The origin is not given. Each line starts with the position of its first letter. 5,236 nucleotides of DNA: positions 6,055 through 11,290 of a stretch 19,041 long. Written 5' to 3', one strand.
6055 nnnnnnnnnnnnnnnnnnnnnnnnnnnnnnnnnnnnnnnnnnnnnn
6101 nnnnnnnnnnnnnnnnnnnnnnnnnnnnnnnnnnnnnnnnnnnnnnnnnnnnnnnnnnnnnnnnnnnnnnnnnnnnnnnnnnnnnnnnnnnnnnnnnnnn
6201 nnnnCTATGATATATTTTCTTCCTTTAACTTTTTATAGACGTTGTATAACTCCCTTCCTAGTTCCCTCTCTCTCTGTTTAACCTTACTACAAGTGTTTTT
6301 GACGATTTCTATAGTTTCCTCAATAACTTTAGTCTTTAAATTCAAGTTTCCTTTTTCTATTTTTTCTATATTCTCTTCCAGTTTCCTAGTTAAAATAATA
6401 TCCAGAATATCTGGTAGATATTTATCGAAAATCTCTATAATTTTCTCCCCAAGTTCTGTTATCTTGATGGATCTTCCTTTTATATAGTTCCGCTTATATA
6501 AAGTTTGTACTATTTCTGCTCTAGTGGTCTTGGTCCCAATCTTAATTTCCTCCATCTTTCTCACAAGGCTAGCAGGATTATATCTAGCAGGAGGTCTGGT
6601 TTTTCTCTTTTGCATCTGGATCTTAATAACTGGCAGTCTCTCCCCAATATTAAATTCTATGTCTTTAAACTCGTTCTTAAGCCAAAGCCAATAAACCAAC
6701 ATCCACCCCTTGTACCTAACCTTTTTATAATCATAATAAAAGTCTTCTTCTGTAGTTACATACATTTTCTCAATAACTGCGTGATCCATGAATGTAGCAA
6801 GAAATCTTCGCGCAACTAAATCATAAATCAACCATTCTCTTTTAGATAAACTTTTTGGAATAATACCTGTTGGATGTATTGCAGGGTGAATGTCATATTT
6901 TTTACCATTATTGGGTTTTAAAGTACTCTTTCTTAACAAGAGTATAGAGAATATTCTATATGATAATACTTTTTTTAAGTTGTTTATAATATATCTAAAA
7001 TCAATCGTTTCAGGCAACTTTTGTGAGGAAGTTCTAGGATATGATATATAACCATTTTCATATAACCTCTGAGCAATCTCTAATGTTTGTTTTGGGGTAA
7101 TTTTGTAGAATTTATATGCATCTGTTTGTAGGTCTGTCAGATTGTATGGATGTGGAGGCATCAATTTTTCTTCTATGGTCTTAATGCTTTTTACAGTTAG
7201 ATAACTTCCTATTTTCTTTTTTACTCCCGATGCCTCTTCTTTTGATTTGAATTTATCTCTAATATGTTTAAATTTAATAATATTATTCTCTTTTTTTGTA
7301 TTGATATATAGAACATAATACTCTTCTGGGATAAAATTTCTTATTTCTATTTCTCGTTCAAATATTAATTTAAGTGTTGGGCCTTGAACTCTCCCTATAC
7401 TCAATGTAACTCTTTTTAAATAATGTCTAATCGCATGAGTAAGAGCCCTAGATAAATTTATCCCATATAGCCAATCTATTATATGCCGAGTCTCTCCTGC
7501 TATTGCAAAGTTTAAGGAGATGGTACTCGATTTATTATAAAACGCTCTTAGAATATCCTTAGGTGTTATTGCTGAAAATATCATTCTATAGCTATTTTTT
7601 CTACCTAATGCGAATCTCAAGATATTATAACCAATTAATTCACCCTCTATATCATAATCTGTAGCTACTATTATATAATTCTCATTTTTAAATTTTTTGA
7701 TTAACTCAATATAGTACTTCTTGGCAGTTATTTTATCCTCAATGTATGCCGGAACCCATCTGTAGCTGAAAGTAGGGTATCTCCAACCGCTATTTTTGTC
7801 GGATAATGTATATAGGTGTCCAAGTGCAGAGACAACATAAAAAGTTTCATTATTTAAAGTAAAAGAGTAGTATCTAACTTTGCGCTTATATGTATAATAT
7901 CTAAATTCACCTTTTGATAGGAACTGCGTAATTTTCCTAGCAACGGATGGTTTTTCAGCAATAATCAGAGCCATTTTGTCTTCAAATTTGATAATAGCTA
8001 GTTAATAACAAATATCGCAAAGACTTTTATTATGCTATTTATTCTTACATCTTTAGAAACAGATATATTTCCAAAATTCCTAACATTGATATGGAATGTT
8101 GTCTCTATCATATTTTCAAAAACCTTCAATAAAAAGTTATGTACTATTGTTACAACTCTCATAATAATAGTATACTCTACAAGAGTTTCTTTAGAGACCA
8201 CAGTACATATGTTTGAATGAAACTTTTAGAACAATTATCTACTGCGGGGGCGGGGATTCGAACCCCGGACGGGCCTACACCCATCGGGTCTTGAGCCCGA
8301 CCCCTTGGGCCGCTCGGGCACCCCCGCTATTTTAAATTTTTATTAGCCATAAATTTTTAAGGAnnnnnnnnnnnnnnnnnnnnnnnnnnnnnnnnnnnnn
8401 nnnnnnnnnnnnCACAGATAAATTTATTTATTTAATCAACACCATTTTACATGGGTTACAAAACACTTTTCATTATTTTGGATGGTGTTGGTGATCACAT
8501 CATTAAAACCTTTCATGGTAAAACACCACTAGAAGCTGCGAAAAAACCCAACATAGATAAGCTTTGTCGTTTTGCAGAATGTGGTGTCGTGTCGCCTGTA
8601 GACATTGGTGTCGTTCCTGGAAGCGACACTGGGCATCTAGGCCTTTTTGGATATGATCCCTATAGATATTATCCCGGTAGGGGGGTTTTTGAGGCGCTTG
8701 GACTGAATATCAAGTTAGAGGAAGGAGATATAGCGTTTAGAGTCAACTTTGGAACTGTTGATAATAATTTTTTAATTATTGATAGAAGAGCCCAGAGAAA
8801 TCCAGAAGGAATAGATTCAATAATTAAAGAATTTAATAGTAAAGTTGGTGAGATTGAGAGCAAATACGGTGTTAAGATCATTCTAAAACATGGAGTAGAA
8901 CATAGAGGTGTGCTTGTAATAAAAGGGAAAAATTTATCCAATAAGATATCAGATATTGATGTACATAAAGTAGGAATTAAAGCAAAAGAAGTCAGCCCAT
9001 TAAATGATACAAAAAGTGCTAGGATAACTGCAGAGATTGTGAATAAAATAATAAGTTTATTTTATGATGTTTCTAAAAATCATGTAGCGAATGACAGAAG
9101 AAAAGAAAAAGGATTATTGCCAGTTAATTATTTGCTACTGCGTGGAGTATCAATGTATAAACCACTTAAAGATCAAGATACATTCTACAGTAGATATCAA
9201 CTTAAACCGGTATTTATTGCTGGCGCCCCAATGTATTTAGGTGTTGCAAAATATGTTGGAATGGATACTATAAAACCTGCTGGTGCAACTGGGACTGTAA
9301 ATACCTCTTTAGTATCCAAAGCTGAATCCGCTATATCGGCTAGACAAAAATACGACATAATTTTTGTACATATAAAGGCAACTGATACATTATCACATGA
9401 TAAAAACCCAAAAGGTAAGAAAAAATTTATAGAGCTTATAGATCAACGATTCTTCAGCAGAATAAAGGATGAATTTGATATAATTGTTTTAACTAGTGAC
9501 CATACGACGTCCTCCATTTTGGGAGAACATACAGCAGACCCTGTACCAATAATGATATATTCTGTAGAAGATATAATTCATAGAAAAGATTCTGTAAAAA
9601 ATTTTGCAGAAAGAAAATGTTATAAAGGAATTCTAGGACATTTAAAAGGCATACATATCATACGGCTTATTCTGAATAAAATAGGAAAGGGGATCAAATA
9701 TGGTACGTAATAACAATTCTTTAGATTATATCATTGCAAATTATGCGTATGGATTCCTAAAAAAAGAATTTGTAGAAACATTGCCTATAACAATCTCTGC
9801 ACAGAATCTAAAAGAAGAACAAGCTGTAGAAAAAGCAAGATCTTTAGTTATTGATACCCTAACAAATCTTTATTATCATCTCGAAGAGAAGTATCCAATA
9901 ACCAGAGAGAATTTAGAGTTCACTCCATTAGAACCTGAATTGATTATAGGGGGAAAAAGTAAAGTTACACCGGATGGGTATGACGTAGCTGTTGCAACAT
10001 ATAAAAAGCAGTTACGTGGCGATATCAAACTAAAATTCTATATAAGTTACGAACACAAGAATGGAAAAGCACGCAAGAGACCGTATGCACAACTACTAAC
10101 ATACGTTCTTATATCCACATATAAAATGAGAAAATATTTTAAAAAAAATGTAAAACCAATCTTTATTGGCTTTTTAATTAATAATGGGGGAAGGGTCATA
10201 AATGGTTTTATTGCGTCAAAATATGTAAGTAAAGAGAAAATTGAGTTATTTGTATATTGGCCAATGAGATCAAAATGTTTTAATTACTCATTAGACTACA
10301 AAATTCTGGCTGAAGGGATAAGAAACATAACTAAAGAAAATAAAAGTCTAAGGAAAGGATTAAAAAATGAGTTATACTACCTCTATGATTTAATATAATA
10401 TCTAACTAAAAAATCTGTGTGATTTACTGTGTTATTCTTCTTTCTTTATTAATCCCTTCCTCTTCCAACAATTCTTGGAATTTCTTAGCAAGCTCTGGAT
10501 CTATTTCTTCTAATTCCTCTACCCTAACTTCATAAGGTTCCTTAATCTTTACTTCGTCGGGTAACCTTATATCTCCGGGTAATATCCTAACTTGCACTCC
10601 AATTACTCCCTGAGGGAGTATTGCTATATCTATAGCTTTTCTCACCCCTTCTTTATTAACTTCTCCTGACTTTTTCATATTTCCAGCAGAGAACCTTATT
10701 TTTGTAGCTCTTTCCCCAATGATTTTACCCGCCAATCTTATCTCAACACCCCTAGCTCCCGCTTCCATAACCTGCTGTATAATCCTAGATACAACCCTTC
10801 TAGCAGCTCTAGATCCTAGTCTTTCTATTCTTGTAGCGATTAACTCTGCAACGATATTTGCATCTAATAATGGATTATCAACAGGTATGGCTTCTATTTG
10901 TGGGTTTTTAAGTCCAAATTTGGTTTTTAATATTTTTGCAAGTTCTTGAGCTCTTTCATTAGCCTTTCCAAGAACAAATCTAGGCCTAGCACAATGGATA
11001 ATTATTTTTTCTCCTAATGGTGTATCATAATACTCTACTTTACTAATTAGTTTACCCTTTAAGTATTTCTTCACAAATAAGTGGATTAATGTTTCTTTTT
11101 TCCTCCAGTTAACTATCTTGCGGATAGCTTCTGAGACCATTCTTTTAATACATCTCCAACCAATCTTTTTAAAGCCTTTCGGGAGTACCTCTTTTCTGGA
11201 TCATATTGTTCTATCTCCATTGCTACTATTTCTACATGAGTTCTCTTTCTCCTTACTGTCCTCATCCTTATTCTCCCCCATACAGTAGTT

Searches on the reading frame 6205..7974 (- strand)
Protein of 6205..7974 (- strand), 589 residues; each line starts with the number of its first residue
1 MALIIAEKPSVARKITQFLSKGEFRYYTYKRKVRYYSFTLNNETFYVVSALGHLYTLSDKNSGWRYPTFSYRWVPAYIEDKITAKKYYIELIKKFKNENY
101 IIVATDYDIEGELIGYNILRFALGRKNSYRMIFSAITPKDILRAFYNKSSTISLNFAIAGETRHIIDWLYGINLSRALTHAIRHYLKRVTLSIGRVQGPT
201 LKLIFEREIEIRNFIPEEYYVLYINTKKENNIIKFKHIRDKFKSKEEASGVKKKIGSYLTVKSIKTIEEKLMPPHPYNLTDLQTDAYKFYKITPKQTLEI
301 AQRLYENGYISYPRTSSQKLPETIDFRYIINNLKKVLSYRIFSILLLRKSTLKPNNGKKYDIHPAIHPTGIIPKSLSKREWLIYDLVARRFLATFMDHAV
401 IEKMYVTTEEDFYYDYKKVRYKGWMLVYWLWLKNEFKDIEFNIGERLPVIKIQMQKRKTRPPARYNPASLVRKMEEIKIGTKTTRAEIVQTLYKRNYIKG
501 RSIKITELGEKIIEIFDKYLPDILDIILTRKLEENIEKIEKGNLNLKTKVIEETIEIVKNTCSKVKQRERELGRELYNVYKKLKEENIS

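Call 28: search_protein_families(library=pfam, proteins=[window:6205-7974:-], max_evalue=0.01)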
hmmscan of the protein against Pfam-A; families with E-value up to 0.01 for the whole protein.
window:6205-7974:- (589 aa): 2 families
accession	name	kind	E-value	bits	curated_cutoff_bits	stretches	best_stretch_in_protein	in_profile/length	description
PF01131.25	Topoisom_bac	-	4e-112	375.6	35.1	1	155-548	5-408/411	DNA topoisomerase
PF01751.28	Toprim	-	7.8e-14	52.1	23.1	1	3-136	2-96/96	Toprim domain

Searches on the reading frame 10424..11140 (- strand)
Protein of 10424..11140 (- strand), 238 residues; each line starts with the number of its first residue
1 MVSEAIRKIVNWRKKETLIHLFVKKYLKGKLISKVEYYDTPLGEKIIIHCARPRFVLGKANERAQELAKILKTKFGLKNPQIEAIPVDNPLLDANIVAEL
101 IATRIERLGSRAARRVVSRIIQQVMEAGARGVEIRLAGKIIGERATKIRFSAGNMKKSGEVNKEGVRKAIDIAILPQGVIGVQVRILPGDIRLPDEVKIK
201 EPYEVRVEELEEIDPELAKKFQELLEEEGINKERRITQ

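Call 5: search_protein_families(library=pfam, proteins=[window:10424-11140:-], max_evalue=0.1)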
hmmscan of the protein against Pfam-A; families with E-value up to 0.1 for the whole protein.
window:10424-11140:- (238 aa): 2 families
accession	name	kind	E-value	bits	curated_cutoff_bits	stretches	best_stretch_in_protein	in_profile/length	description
PF00189.25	Ribosomal_S3_C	-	1.6e-14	54.6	34.1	1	112-186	10-83/83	Ribosomal protein S3, C-terminal domain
PF07650.23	KH_2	-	6.3e-07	29.6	22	1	21-88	4-74/78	KH domain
